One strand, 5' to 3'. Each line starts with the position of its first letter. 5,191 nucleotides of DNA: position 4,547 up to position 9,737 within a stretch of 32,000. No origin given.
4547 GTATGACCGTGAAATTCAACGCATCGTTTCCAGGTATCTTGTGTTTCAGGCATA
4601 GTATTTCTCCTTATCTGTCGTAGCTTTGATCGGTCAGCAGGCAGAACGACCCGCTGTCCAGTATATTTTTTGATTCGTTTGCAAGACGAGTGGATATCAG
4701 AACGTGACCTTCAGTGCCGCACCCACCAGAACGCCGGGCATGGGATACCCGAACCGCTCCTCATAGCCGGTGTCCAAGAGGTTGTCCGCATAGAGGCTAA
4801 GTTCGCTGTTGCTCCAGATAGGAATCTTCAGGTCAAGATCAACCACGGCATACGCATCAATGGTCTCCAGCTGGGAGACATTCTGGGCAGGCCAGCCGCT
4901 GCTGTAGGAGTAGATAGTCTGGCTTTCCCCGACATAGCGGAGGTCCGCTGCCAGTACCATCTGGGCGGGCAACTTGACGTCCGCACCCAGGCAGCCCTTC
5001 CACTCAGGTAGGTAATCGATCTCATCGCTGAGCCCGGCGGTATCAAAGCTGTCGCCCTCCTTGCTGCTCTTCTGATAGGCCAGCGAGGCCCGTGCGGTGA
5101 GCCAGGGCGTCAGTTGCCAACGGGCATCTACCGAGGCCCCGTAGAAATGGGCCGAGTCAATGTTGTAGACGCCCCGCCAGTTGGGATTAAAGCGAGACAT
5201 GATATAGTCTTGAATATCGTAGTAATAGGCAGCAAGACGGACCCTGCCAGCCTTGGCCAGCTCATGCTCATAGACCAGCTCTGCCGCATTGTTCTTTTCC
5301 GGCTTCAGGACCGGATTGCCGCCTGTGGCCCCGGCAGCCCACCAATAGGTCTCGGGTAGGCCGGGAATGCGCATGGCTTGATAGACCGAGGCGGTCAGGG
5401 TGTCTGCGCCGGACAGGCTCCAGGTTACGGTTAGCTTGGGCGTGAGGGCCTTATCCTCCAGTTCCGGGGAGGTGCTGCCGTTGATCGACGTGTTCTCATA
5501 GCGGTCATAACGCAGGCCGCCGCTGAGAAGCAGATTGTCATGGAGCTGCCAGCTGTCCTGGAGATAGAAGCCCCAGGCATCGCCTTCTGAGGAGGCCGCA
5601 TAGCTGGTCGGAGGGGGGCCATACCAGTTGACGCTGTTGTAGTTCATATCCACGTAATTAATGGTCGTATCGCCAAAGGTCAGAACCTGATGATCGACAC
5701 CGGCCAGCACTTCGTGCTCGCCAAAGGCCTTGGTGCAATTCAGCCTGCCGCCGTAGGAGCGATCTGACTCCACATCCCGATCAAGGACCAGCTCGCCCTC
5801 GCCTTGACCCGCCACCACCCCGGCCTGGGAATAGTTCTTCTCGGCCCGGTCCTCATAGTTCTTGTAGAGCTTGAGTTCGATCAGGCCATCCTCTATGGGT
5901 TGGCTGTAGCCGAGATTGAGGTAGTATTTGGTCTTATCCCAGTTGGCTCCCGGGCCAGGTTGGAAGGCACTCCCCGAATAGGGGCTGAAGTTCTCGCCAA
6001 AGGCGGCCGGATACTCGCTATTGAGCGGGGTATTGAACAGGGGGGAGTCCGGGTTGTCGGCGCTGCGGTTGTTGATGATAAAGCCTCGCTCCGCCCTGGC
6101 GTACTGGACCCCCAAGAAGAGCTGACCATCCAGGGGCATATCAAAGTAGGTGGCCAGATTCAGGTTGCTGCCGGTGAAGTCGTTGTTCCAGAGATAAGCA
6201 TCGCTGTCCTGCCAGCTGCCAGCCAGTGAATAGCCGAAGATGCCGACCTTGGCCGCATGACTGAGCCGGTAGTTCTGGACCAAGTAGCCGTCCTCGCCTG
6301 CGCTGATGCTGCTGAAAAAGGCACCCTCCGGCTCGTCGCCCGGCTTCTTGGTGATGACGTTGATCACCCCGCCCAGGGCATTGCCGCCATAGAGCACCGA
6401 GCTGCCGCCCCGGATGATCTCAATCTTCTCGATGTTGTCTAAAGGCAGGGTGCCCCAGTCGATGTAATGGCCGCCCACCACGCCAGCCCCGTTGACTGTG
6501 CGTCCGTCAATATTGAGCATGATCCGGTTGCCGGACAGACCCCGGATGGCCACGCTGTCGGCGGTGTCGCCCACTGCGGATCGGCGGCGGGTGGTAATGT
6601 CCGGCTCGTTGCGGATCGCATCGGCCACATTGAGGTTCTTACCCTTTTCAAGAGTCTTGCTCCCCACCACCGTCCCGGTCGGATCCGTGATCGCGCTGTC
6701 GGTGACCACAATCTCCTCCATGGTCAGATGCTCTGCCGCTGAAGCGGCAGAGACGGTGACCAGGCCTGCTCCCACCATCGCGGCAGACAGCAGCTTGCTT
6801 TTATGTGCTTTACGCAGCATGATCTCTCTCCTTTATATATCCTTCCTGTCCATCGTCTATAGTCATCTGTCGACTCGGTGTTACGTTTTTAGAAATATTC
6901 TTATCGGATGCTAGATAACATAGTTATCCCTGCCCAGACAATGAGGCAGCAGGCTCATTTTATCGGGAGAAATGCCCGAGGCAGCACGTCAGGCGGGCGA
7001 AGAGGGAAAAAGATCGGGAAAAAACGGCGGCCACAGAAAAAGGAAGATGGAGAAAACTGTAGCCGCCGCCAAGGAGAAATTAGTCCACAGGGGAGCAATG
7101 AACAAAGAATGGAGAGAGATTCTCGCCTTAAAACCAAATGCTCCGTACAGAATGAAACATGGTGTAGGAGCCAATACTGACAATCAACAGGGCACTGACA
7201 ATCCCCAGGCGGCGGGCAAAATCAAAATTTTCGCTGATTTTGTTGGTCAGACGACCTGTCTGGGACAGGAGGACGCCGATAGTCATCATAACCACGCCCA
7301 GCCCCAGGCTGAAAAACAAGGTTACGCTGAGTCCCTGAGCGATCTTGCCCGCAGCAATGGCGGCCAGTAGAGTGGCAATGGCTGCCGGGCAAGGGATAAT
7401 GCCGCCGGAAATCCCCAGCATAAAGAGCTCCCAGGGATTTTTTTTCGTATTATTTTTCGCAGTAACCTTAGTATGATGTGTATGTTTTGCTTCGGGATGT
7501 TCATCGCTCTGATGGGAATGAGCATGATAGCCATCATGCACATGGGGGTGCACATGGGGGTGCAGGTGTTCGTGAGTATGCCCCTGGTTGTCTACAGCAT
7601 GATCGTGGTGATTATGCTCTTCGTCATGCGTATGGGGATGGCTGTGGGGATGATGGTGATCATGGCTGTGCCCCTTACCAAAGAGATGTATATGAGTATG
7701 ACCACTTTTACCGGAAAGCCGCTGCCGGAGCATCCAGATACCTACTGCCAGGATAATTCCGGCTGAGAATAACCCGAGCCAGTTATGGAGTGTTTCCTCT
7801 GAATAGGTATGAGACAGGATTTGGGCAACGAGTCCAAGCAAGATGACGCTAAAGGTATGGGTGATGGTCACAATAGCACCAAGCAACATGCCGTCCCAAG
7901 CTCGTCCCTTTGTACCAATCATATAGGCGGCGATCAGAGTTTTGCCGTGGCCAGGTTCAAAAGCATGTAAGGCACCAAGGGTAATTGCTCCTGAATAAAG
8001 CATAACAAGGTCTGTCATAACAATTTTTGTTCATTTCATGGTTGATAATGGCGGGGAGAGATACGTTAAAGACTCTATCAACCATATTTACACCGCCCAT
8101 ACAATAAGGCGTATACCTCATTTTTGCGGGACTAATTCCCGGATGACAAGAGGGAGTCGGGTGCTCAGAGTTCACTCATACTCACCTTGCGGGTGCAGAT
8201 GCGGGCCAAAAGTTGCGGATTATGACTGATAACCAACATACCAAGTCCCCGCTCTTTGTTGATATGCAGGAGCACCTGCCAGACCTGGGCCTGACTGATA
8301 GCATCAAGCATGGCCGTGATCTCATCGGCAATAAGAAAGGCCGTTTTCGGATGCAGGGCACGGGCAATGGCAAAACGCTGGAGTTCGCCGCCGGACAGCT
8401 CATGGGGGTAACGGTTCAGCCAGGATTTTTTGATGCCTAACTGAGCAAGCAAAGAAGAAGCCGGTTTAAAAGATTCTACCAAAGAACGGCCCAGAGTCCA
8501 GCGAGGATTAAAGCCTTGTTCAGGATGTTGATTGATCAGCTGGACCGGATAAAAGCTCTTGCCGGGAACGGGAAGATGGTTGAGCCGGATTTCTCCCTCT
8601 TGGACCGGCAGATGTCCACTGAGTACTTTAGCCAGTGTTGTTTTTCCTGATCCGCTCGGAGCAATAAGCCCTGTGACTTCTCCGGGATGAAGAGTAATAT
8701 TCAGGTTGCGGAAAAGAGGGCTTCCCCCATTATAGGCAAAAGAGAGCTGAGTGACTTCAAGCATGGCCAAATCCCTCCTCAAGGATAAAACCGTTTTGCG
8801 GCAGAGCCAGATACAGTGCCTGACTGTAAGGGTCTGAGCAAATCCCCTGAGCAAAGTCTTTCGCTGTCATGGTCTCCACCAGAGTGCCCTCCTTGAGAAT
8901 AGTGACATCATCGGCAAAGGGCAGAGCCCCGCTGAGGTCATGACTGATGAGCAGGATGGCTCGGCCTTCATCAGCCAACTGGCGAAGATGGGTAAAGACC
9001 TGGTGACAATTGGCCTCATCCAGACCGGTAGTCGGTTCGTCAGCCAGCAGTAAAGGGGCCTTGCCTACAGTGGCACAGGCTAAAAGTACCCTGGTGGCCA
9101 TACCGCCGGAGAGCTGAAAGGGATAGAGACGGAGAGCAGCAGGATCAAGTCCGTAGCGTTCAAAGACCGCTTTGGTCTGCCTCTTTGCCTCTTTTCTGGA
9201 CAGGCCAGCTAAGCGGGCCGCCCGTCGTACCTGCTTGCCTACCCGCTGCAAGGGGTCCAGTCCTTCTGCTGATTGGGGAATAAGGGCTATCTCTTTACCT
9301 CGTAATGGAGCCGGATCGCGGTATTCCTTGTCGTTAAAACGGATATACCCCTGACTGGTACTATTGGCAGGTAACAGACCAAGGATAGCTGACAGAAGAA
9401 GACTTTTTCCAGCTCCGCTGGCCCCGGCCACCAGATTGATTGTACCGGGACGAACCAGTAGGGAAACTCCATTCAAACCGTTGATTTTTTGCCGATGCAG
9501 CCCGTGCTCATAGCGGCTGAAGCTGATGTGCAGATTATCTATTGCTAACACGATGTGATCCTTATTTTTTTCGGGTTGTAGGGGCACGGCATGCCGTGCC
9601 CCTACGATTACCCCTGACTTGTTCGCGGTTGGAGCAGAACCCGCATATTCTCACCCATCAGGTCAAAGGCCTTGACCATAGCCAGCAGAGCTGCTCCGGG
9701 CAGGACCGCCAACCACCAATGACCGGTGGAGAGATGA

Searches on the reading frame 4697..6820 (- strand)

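Call 10: search_protein_families(library=pfam, proteins=[window:4697-6820:-])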
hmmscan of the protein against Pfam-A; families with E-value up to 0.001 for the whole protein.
window:4697-6820:- (707 aa): 4 families
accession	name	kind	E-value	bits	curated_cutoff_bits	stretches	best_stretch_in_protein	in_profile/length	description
PF00593.30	TonB_dep_Rec_b-barrel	-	4.5e-42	145.9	27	1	255-681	23-436/436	TonB dependent receptor-like, beta-barrel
PF07715.20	Plug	-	8e-21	75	23.9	1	50-152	10-107/107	TonB-dependent Receptor Plug Domain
PF14905.12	OMP_b-brl_3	-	1.9e-15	57.3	27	1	319-643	16-348/408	Outer membrane protein beta-barrel family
PF25183.1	OMP_b-brl_4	-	9.3e-06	24.7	30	1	390-461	342-413/838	Outer membrane beta barrel domain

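Call 33: search_protein_families(library=ncbifam, proteins=[window:4697-6820:-], max_evalue=0.001)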
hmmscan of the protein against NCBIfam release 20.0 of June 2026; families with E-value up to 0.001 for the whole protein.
window:4697-6820:- (707 aa): 32 families (the best 25 are shown)
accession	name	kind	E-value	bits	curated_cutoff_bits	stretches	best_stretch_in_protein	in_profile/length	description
NF049946.1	TonB_dep_CU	exception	3.3e-71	240.5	700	2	29-385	37-390/683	TonB-dependent receptor, CU motif-type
NF049947.1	TonB_dep_PCPU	exception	1.2e-69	235.2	800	1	48-707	53-685/685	TonB-dependent receptor, PCPU motif-type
NF049944.1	TonB_dep_PUIUD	equivalog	5.1e-63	213.5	850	2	42-334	54-344/686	TonB-dependent receptor, PUIUD motif-type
NF049945.1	TonB_dep_FCYXU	equivalog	5.5e-54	183.9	825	1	26-707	28-697/697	TonB-dependent receptor, FCYXU motif-type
TIGR01786.1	TonB-hemlactrns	subfamily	1.7e-49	168.9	323.75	2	347-695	324-695/719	TonB-dependent hemoglobin/transferrin/lactoferrin family receptor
TIGR01785.1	TonB-hemin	subfamily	6.5e-48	163.7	316.85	2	313-705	271-675/677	TonB-dependent heme/hemoglobin receptor family protein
TIGR01783.1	TonB-siderophor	subfamily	2.8e-34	118.8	223.5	2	50-240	7-190/649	TonB-dependent siderophore receptor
TIGR01779.1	TonB-B12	equivalog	5e-34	117.8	599.7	2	9-206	5-199/614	TonB-dependent vitamin B12 receptor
NF007926.1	PRK10641.1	equivalog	1.5e-28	99.7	836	2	10-209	7-200/617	TonB-dependent vitamin B12 receptor BtuB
NF010010.0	PRK13483.1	equivalog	2.8e-27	95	927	2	4-166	3-171/660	ligand-gated channel protein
NF053590.1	TonB_dep_TOL0244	equivalog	2.6e-25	89.1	645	2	63-169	46-150/604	TOL_0244 family TonB-dependent receptor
NF010038.0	PRK13513.1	equivalog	6e-23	81.2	942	2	4-169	7-176/659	ligand-gated channel protein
NF007478.2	PRK10064.1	equivalog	1.7e-20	72.9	745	1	19-169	15-169/663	catecholate siderophore receptor CirA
NF010012.0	PRK13486.1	equivalog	3.5e-17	62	924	2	23-175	18-171/696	TonB-dependent receptor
NF010011.0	PRK13484.1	equivalog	4e-17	61.7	1197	1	22-160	18-161/682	IreA family TonB-dependent siderophore receptor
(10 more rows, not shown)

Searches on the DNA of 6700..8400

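Call 9: search_rna_families(source=window, start=6700, end=8400, threshold=evalue, max_evalue=10, show_alignments=3)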
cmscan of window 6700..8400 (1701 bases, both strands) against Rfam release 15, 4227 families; matches with E-value up to 10: 6.
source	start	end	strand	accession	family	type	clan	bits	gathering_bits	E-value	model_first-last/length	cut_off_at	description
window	8298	8357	+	RF02530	URE2_IRES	Cis-reg; IRES;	-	23.1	70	1.1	20-80/105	no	Ure2 internal ribosome entry site (IRES)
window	6718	6764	+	RF03701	mir-4041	Gene; miRNA;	-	17.3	74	8.6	1-54/54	no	mir-4041 microRNA precursor family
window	7801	7900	+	RF01932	bxd_4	Gene; lncRNA;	-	15.9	40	7.1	1-106/106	no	Bithoraxoid conserved region 4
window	6729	6744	+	RF01151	snoU82P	Gene; snRNA; snoRNA; CD-box;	-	15.4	42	0.54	40-55/55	no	Small nucleolar RNA U82P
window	7526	7571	+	RF01696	Chlorobi-1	Gene; sRNA;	-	14.5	50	1.2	1-67/67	no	Chlorobi-1 RNA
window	6730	6763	+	RF02191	TCL6_1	Gene; lncRNA;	-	13.6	60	5.7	80-113/113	no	T-cell leukemia/lymphoma 6 conserved region 1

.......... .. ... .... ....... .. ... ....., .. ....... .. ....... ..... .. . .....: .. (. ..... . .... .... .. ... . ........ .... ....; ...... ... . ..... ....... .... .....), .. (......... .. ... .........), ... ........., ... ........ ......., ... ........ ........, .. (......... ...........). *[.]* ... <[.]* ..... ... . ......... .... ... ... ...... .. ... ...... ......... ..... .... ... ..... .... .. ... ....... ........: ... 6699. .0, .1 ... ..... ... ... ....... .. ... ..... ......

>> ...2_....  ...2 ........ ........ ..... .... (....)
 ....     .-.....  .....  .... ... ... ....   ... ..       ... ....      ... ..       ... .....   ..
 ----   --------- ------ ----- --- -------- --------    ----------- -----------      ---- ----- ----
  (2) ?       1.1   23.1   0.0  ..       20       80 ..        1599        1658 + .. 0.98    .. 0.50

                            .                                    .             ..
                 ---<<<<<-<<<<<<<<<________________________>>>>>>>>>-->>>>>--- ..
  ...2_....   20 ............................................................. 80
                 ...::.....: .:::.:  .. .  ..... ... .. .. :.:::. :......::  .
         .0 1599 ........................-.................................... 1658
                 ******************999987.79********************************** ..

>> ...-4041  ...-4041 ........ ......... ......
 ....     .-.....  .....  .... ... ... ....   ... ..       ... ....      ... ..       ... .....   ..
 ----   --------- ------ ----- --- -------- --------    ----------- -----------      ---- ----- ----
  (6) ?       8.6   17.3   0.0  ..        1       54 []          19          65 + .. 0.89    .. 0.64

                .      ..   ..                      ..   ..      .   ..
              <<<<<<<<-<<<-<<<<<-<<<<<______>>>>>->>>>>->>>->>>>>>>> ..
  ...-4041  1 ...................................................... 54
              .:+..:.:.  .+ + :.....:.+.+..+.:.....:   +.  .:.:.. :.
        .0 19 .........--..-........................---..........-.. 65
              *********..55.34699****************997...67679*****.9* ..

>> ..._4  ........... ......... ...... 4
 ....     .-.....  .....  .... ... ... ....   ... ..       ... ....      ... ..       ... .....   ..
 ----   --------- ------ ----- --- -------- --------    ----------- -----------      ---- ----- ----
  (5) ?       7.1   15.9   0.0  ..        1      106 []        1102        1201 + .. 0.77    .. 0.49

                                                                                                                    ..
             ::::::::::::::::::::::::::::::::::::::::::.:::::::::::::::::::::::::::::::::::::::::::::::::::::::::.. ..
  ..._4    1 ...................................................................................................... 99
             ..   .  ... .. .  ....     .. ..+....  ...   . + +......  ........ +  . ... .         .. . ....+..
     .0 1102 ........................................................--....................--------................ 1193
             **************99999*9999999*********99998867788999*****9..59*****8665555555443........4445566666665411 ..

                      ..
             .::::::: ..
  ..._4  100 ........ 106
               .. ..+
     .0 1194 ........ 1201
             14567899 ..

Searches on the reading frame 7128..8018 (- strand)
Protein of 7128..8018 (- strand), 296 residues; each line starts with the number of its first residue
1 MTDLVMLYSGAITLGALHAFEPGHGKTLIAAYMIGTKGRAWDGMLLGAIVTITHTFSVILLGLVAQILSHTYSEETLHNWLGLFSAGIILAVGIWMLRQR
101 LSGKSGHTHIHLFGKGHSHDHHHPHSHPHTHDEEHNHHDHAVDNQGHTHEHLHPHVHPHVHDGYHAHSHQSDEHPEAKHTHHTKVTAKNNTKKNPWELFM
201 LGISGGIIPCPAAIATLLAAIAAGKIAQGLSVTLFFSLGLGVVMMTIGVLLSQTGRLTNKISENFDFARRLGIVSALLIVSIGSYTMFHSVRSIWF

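Call 10: search_protein_families(library=pfam, proteins=[window:7128-8018:-])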
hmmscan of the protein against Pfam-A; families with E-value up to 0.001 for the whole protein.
window:7128-8018:- (296 aa): 2 families
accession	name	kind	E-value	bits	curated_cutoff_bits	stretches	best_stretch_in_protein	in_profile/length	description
PF13386.12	DsbD_2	-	1.6e-16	61.2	24.9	1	180-281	103-195/199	Cytochrome C biogenesis protein transmembrane region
PF03824.22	NicO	-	2.3e-16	60.4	27.7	1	7-275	4-265/287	High-affinity nickel-transport protein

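Call 33: search_protein_families(library=ncbifam, proteins=[window:7128-8018:-], max_evalue=0.001)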
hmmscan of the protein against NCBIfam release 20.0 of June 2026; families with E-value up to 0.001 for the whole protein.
window:7128-8018:- (296 aa): 1 family
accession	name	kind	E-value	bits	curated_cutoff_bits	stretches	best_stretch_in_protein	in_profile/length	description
NF007454.0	PRK10019.1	subfamily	8.1e-49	166.3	195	2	8-140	17-149/283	nickel/cobalt efflux transporter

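Call 92: find_encoding_contigs(protein=window:7128-8018:-, flank=1500, max_places=10)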
Protein window:7128-8018:- (296 aa): no gene with exactly this product is on record in the collection.

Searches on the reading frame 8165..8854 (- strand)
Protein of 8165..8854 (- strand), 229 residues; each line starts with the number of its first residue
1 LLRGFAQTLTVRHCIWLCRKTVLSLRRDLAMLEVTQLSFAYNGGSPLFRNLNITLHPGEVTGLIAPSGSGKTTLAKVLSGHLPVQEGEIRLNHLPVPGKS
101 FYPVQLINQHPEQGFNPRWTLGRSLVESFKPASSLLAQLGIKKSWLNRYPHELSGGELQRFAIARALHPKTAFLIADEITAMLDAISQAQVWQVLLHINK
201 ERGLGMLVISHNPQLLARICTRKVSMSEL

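Call 11: search_protein_families(library=pfam, proteins=[window:8165-8854:-])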
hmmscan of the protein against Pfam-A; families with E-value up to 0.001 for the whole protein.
window:8165-8854:- (229 aa): 3 families
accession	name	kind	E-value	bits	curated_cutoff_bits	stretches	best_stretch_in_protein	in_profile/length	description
PF00005.33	ABC_tran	-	5.5e-23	82.5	25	1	49-181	2-137/137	ABC transporter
PF02463.25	SMC_N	-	4.6e-05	23.4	40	0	132-218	123-204/220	RecF/RecN/SMC N terminal domain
PF13401.12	AAA_22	-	0.0008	20.2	27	0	63-211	10-123/130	AAA domain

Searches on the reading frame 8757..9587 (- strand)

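Call 11: search_protein_families(library=pfam, proteins=[window:8757-9587:-])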
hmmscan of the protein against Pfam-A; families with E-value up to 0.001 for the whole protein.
window:8757-9587:- (276 aa): 3 families
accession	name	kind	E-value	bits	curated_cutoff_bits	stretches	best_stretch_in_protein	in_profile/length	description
PF00005.33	ABC_tran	-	1e-23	84.9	25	1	38-187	1-137/137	ABC transporter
PF02463.25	SMC_N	-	8e-06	25.9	40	0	150-216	135-197/220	RecF/RecN/SMC N terminal domain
PF13304.12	AAA_21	-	0.0004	21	27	0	50-79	1-33/304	AAA domain, putative AbiEii toxin, Type IV TA system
